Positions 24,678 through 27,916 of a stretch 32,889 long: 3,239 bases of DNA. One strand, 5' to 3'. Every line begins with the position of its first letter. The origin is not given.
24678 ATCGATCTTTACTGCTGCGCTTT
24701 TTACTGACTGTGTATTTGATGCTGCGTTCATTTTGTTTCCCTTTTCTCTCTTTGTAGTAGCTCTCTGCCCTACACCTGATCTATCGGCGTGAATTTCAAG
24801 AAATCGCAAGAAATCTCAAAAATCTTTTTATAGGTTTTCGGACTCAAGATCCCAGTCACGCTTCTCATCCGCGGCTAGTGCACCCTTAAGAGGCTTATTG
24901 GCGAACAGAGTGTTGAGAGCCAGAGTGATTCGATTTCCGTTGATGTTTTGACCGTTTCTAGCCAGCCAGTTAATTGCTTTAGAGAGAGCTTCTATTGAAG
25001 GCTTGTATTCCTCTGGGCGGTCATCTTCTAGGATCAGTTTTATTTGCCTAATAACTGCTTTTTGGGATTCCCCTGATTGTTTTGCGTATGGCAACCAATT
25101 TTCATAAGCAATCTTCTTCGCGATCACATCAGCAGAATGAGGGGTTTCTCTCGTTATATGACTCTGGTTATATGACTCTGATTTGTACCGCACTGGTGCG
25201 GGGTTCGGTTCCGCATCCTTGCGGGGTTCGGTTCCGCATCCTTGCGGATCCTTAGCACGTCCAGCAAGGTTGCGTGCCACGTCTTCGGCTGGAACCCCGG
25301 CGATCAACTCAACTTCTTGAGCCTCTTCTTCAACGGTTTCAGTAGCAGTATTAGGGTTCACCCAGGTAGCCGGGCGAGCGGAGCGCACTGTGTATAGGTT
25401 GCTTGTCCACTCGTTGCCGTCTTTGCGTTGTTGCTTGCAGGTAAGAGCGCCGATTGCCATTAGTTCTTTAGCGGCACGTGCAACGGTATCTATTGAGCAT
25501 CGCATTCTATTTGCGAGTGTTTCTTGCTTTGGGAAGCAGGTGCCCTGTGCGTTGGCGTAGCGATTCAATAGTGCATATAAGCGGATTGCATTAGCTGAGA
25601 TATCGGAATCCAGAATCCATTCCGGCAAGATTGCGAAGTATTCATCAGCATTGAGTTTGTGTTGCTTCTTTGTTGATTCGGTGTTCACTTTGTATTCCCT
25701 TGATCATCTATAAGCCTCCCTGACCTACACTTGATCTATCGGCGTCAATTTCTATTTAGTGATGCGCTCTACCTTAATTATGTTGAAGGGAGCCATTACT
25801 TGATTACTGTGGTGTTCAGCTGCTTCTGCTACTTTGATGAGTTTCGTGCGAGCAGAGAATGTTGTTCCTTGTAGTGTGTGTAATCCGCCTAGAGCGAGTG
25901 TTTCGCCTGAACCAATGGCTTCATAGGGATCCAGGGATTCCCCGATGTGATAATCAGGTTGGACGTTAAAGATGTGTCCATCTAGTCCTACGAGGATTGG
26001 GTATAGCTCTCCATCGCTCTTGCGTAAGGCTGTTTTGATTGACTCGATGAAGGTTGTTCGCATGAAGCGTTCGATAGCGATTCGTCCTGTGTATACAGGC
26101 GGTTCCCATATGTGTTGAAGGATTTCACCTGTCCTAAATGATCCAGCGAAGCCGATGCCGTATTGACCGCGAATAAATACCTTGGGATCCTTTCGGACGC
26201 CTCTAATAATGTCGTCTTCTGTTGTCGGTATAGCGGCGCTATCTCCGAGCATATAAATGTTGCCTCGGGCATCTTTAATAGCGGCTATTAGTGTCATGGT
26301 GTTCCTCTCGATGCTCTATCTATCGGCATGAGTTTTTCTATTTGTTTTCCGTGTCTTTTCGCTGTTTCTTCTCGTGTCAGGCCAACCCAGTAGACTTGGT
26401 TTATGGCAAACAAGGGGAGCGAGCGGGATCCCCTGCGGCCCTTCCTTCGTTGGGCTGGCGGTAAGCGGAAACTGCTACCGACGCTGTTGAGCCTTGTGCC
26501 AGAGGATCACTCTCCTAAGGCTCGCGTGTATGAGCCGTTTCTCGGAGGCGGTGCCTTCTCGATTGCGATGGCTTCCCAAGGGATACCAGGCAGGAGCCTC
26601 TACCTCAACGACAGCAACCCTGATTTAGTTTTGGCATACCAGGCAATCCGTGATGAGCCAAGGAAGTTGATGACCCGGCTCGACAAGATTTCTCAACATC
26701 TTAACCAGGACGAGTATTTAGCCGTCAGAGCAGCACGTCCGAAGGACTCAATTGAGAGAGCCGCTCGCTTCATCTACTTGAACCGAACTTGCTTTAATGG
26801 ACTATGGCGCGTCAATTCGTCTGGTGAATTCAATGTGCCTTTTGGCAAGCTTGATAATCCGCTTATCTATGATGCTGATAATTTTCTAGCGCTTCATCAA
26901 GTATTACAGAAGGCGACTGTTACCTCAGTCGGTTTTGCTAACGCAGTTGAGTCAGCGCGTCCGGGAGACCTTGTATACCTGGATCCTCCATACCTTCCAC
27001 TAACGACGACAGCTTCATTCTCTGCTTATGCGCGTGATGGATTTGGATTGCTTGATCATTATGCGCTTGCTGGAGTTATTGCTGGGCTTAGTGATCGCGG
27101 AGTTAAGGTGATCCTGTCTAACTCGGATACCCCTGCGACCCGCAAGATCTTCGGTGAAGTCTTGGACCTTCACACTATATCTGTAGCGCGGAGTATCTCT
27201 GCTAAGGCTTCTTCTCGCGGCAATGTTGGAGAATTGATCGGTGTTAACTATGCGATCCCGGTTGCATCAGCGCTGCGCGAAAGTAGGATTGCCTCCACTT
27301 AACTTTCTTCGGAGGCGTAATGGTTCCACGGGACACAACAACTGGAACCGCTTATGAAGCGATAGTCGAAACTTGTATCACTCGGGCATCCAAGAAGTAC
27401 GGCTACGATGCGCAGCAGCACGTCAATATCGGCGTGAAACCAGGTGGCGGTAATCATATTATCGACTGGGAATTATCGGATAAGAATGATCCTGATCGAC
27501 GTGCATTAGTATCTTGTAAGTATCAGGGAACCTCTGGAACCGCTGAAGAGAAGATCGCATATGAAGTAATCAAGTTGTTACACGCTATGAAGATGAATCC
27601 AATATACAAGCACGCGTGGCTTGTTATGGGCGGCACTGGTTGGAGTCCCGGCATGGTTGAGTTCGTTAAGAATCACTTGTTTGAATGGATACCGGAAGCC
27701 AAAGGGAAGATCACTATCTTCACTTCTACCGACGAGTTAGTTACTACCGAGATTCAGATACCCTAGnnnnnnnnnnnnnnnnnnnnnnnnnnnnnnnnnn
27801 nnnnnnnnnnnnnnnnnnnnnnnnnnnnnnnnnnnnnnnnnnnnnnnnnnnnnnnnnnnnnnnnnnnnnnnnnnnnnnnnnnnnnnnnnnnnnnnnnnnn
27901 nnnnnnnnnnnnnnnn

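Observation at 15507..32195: A sigma-28-type -10 element (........) recurs upstream of early genes, the sigma operon, the terL operon and the tRNA-like gene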

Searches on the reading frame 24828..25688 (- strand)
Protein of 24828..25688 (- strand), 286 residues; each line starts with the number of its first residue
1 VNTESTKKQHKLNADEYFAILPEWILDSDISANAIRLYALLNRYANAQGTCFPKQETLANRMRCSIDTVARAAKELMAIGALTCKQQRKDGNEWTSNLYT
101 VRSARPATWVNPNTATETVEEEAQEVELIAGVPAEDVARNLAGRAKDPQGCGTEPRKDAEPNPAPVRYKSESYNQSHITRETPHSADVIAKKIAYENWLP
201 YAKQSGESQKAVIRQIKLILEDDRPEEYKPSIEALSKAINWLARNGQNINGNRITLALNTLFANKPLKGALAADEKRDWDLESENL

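Call 6: search_protein_families(library=pfam, proteins=[window:24828-25688:-], max_evalue=0.01)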
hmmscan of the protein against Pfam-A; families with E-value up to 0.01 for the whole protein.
window:24828-25688:- (286 aa): 2 families
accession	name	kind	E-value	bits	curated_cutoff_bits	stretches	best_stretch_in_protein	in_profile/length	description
PF13730.12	HTH_36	-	1.8e-14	53.7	25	1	30-76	3-49/55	Helix-turn-helix domain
PF21984.2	DnaD_N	-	4.4e-05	24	27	1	46-97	29-79/101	DnaD N-terminal domain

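Call 32: find_related_loci(query=window:24828-25688:-, collection=viral_contigs, flank=10000)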
Query window:24828-25688:- (286 aa) in viral_contigs; peptide patterns used: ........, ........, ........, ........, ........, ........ (x = any residue, [..] = any of these).
41 stretches matched a pattern, but none encodes a relative of the query by tblastn (E <= 1e-3).

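Call 57: search_protein_families(library=phrogs, proteins=[window:24828-25688:-], max_evalue=0.001)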
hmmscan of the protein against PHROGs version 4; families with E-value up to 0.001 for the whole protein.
window:24828-25688:- (286 aa): 19 families
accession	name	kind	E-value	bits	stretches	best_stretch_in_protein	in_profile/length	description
phrog_270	-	DNA, RNA and nucleotide metabolism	4.3e-16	60.3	1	12-146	26-139/383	replication initiation protein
phrog_186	-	DNA, RNA and nucleotide metabolism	6e-13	50.1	1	11-108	15-118/308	DnaD-like helicase loader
phrog_391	-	DNA, RNA and nucleotide metabolism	1.6e-12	48.7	1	38-183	23-156/298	replication initiation O-like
phrog_428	-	DNA, RNA and nucleotide metabolism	1e-11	45.6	1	9-245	82-283/455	replication initiation protein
phrog_1032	-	DNA, RNA and nucleotide metabolism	2.4e-07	32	1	44-204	29-201/281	replication initiation protein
phrog_8102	-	DNA, RNA and nucleotide metabolism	2.9e-07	30.9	1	25-103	27-108/337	replication initiation protein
phrog_15053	-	unknown function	3.9e-07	30.5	1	9-102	19-117/343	-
phrog_11896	-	DNA, RNA and nucleotide metabolism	4.5e-07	31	1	38-105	26-92/225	primosomal protein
phrog_26369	-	DNA, RNA and nucleotide metabolism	4.7e-07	30.1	1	30-107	57-136/347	replication initiation protein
phrog_1835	-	DNA, RNA and nucleotide metabolism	6.8e-07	29.9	1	30-106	44-122/301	HTH DNA binding protein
phrog_19658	-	DNA, RNA and nucleotide metabolism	4.8e-06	27.3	1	16-126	2-114/283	replication initiation protein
phrog_678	-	DNA, RNA and nucleotide metabolism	5.3e-06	27.2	1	28-147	46-180/346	replication initiation O-like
phrog_345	-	DNA, RNA and nucleotide metabolism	7.4e-06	26.9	1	23-174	37-167/297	replication initiation O-like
phrog_12720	-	DNA, RNA and nucleotide metabolism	1.1e-05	26.4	1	28-103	25-105/117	DNA binding protein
phrog_8540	-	DNA, RNA and nucleotide metabolism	2.5e-05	25.6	1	44-144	29-127/196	replication initiation O-like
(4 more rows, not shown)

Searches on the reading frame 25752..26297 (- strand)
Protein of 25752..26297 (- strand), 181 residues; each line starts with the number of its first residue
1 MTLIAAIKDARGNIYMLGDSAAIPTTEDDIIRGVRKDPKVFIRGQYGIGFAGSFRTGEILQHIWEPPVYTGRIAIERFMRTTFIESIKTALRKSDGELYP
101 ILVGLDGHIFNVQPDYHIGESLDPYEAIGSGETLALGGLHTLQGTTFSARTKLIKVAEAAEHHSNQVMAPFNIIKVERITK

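Call 6: search_protein_families(library=pfam, proteins=[window:25752-26297:-], max_evalue=0.01)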
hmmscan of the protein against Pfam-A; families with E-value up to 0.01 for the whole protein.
window:25752-26297:- (181 aa): 0 families

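Call 8: search_protein_families(library=phrogs, proteins=[window:25752-26297:-], max_evalue=0.001)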
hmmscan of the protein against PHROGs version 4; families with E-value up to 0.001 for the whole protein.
window:25752-26297:- (181 aa): 1 family
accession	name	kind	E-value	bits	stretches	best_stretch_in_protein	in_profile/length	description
phrog_1040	-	other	3.1e-15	57.5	1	1-167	14-147/277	peptidase HslV family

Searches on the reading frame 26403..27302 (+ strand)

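Call 6: search_protein_families(library=pfam, proteins=[window:26403-27302:+], max_evalue=0.01)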
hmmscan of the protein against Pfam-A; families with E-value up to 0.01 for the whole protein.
window:26403-27302:+ (299 aa): 1 family
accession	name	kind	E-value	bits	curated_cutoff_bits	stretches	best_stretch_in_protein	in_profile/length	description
PF02086.21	MethyltransfD12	-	1.5e-50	172.7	22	1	17-261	1-249/253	D12 class N6 adenine-specific DNA methyltransferase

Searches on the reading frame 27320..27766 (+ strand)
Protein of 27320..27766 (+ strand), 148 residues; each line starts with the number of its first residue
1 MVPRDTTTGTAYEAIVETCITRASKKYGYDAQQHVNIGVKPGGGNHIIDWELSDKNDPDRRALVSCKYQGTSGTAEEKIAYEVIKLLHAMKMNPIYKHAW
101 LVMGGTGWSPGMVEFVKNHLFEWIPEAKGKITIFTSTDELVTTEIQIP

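Call 6: search_protein_families(library=pfam, proteins=[window:27320-27766:+], max_evalue=0.01)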
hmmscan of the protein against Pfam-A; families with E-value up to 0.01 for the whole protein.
window:27320-27766:+ (148 aa): 1 family
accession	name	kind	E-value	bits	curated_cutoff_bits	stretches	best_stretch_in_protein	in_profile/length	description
PF20472.4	PDDEXK_11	-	1.3e-12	48.2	23.7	1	10-119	3-116/145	PD-(D/E)XK nuclease superfamily domain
